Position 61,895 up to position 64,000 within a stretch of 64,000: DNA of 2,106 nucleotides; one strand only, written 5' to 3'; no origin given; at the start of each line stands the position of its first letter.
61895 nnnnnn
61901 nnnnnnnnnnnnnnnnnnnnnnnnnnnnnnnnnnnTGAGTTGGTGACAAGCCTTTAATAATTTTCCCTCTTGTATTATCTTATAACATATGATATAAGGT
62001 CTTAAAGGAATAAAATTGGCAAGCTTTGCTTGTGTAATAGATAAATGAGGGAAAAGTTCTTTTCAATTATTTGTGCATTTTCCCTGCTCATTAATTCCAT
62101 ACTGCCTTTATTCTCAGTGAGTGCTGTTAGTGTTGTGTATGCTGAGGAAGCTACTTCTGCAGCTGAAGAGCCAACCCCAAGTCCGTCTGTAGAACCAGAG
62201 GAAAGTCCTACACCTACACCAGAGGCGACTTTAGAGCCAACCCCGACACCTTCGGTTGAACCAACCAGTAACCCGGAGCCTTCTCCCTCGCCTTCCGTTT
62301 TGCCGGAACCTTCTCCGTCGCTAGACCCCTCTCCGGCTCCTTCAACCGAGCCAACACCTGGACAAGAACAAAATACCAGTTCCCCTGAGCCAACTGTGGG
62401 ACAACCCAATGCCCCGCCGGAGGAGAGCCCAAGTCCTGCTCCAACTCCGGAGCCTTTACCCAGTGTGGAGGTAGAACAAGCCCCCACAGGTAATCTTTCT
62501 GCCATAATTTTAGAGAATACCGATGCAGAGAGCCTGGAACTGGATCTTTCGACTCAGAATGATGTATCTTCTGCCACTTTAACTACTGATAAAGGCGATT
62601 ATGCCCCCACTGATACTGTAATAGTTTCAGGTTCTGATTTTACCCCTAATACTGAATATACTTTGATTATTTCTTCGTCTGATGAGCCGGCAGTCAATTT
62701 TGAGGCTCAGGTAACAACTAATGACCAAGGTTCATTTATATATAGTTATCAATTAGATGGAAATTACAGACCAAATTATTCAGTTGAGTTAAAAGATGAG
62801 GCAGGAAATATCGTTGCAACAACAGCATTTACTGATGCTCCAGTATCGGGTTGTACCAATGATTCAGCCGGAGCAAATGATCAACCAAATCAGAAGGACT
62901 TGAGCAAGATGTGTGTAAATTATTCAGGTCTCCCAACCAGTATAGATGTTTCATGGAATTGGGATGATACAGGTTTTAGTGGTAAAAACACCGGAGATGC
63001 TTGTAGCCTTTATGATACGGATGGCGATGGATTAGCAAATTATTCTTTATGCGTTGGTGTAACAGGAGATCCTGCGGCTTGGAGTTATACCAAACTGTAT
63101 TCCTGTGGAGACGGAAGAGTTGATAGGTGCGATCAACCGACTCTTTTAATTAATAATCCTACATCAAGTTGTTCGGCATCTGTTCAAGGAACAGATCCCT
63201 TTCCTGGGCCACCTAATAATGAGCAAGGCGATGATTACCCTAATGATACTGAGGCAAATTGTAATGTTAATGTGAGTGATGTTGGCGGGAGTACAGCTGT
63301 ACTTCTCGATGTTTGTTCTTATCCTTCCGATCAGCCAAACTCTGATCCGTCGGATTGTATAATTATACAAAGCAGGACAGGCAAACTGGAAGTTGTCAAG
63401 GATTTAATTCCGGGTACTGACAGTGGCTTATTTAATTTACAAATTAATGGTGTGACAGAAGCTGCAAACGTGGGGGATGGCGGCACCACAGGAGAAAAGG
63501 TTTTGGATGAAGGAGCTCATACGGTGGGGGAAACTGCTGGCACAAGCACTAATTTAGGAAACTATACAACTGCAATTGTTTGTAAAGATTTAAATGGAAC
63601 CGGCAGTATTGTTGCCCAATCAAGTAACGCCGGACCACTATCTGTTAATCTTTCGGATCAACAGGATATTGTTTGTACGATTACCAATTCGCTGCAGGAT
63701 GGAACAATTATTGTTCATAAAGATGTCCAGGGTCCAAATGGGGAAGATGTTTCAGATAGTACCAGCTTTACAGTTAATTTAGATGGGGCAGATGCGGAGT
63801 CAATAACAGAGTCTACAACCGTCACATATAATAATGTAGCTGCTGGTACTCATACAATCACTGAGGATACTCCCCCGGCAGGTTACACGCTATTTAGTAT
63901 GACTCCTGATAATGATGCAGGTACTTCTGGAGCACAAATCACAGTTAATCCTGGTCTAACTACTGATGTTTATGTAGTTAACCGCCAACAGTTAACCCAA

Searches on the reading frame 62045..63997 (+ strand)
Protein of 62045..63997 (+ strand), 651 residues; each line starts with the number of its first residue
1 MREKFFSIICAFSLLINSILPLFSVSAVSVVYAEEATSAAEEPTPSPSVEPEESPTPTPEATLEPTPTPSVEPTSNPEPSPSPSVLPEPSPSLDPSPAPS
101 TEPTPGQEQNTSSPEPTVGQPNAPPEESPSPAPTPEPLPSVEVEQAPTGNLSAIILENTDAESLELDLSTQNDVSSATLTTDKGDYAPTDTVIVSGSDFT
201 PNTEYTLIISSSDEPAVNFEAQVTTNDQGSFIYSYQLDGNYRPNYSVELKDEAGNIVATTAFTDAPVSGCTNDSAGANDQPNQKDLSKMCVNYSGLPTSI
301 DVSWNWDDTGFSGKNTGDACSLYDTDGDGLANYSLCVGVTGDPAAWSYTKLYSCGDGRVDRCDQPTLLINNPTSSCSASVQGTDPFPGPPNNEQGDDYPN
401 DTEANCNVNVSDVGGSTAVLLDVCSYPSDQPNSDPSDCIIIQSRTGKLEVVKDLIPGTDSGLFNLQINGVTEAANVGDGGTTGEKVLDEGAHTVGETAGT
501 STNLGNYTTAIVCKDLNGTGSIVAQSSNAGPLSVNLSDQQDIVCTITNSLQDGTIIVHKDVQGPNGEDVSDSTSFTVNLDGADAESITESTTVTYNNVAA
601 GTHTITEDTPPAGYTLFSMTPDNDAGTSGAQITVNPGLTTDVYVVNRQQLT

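Call 19: search_protein_families(library=pfam, proteins=[window:62045-63997:+], max_evalue=0.1)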
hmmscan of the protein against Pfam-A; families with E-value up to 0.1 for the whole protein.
window:62045-63997:+ (651 aa): 3 families
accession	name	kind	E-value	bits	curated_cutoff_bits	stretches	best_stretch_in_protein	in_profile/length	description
PF24514.1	SpaA_4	-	0.0017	19.6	27.3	2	463-549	14-106/107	Prealbumin-like fold domain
PF20674.3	SpaA_3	-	0.0019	18.6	24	1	492-549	60-120/121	Prealbumin-like fold domain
PF17802.7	SpaA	-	0.027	15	23.1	1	575-617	21-68/91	Prealbumin-like fold domain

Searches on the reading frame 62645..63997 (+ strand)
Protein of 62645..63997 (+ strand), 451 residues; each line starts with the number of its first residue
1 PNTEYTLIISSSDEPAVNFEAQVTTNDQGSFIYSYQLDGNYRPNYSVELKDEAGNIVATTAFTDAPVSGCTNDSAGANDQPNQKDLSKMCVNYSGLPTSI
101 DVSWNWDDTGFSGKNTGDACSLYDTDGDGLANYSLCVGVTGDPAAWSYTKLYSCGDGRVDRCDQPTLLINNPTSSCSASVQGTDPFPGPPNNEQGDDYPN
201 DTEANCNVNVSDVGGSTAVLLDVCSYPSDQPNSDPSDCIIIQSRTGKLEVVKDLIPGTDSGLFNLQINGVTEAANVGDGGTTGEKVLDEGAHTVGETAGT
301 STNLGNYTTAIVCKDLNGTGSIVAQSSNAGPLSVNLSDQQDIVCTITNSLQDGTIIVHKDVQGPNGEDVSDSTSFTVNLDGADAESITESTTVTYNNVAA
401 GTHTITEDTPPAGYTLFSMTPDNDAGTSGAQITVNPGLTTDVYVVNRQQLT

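Call 68: find_homologous_proteins(query=window:62645-63997:+, max_evalue=1e-10)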
Query window:62645-63997:+ (451 aa): 219 proteins with E <= 1e-10 among 7126 candidates; the best 120 are listed.
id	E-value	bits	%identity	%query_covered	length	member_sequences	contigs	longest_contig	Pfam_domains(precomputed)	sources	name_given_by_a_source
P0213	1.3e-146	508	49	38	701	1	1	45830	PF20674.4,PF24514.2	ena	-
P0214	4.9e-142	492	47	38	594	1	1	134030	PF20674.4,PF24514.2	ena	-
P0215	1.8e-133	464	47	39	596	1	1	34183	PF22156.2,PF17991.8,PF20674.4,PF24514.2,PF26018.1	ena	-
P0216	1.4e-122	428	54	85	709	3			-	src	-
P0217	5.7e-116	407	44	38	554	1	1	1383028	PF20674.4,PF24514.2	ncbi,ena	-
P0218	5.1e-103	364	44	42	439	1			PF20674.4,PF02063.23,PF24514.2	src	-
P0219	4.5e-98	348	53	34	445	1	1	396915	PF20674.4,PF24514.2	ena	-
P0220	3.3e-97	345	45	90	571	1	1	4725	PF20674.4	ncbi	-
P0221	3.1e-94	335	47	86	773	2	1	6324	PF17802.8,PF20674.4,PF24514.2,PF17210.10,PF19403.6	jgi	jgi:hypothetical protein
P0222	5.1e-94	334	46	45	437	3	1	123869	PF17736.8,PF20674.4,PF24514.2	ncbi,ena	-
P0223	1.8e-92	329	60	25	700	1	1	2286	PF20674.4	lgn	-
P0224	2.7e-90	322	49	76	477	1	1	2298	PF24514.2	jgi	jgi:hypothetical protein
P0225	3.9e-90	321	54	66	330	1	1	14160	PF20674.4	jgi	jgi:hypothetical protein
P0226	4.2e-82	295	45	42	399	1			PF20674.4,PF24514.2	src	-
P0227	3.0e-81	292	48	75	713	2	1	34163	PF19403.6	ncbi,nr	ncbi:MAG: hypothetical protein UU90_C0011G0003 [candidate division WWE3 bacterium GW2011_GWD2_42_11]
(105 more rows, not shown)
